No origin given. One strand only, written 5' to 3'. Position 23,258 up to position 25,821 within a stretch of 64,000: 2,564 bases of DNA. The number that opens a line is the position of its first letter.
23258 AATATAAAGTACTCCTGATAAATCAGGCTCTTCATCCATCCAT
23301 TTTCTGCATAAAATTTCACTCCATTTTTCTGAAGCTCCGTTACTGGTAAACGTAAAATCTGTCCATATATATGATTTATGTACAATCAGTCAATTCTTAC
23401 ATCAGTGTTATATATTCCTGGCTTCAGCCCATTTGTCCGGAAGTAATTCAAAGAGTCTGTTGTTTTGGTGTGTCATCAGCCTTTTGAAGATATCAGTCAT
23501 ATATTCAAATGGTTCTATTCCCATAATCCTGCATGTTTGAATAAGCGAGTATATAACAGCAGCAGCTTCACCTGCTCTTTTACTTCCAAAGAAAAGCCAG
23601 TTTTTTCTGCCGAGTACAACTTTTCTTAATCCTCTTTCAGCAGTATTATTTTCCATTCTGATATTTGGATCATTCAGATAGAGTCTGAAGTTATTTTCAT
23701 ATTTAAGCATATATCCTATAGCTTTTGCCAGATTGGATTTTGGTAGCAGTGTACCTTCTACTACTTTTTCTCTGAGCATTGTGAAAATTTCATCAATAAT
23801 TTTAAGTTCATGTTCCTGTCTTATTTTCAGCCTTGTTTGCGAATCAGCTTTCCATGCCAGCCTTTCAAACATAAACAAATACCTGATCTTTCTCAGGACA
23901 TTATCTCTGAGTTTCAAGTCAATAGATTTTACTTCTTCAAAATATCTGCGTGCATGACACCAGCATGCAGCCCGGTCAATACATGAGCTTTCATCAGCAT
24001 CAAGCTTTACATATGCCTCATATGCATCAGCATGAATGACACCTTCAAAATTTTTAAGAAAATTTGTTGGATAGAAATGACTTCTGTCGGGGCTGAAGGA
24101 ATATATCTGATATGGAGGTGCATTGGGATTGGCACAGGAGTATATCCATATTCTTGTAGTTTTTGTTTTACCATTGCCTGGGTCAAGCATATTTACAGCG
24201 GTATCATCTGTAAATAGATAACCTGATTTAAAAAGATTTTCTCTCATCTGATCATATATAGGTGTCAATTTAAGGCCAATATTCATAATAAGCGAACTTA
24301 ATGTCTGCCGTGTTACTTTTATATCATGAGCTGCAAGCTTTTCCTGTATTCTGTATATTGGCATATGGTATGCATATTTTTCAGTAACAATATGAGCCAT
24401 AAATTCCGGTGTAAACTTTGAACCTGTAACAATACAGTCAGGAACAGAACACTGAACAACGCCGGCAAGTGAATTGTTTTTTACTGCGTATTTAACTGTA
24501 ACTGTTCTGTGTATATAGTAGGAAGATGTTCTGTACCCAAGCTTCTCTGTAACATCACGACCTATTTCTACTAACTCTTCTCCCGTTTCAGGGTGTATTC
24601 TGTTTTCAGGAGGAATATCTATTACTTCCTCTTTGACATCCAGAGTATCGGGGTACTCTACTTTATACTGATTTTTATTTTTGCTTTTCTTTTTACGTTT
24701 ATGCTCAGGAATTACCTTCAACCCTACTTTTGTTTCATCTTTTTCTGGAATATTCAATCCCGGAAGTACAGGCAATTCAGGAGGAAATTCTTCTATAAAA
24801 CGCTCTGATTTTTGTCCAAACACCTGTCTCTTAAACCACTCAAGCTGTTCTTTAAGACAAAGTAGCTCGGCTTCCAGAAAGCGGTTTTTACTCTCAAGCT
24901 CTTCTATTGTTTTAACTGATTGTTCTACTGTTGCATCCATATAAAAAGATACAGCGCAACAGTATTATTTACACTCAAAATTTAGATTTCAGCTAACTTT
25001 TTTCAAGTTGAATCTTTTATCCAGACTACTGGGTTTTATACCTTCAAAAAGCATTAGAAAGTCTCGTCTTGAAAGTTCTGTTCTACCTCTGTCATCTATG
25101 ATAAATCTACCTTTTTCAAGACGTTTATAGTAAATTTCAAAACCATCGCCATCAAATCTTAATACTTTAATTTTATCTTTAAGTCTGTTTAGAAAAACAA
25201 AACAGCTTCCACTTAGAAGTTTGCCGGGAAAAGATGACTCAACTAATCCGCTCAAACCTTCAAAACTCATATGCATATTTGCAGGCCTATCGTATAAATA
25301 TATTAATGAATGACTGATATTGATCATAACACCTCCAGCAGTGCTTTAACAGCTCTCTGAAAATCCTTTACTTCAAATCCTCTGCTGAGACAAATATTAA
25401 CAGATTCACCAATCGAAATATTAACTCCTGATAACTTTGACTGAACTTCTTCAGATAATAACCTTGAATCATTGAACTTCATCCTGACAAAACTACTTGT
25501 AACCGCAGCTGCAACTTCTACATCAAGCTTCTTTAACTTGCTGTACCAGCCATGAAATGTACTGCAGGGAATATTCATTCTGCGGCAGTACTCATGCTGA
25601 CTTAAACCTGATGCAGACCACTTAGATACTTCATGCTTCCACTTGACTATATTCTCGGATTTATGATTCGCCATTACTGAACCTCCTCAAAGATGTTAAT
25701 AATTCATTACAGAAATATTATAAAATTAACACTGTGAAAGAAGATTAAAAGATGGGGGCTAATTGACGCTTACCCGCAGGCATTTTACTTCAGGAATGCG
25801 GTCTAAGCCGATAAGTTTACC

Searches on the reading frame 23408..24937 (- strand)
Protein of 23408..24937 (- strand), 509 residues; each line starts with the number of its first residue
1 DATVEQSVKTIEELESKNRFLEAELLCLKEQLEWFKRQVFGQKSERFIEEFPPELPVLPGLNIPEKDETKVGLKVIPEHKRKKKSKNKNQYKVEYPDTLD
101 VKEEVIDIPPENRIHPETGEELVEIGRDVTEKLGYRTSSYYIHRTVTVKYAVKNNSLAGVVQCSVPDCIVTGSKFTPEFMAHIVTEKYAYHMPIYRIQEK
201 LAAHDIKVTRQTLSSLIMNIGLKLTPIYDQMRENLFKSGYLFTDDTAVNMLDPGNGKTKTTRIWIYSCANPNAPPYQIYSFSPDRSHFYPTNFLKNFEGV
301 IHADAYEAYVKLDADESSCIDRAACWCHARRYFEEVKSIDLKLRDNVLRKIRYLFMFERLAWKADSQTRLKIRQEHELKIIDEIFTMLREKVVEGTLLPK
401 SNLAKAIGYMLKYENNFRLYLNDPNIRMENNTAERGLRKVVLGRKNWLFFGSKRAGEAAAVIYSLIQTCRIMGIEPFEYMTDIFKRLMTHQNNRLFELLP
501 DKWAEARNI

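Call 8: search_protein_families(library=pfam, proteins=[window:23408-24937:-])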
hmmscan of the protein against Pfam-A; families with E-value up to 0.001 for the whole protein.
window:23408-24937:- (509 aa): 3 families
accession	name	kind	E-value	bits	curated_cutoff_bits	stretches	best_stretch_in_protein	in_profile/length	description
PF03050.20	DDE_Tnp_IS66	-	5e-78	262.8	23.1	1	173-457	2-283/284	Transposase IS66 family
PF13817.11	DDE_Tnp_IS66_C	-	3.5e-12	46.7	30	1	464-500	1-38/39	IS66 C-terminal element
PF13007.12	LZ_Tnp_IS66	-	1.8e-06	29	22.9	1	28-101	2-68/71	Transposase C of IS166 homeodomain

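Call 9: search_protein_families(library=ncbifam, proteins=[window:23408-24937:-])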
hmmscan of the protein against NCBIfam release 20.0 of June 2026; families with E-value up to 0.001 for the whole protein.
window:23408-24937:- (509 aa): 1 family
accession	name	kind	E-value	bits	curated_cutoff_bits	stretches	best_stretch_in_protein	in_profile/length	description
NF033517.1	transpos_IS66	equivalog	6.1e-100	335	180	1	88-487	5-387/387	IS66 family transposase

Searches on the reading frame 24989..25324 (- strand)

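Call 8: search_protein_families(library=pfam, proteins=[window:24989-25324:-])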
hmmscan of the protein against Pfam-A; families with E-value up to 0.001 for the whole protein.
window:24989-25324:- (111 aa): 1 family
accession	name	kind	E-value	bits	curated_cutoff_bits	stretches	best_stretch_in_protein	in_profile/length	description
PF05717.18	TnpB_IS66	-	5.9e-25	87.5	26.6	1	8-100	3-98/101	IS66 Orf2 like protein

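Call 9: search_protein_families(library=ncbifam, proteins=[window:24989-25324:-])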
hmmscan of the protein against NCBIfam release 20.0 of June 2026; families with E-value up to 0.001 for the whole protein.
window:24989-25324:- (111 aa): 1 family
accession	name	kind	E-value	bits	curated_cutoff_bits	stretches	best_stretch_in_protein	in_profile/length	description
NF033819.0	IS66_TnpB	equivalog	2.5e-21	75.4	50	1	8-95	1-90/90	IS66 family insertion sequence element accessory protein TnpB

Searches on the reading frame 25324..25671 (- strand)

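Call 8: search_protein_families(library=pfam, proteins=[window:25324-25671:-])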
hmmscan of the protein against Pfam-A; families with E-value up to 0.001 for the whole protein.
window:25324-25671:- (115 aa): 0 families

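Call 9: search_protein_families(library=ncbifam, proteins=[window:25324-25671:-])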
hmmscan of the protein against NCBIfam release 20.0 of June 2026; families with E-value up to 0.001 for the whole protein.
window:25324-25671:- (115 aa): 1 family
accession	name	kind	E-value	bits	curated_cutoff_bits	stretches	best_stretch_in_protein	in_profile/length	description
NF047593.1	IS66_ISAeme5_TnpA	equivalog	3.2e-14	53.1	28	1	10-86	5-70/79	IS66 family insertion sequence element accessory protein TnpA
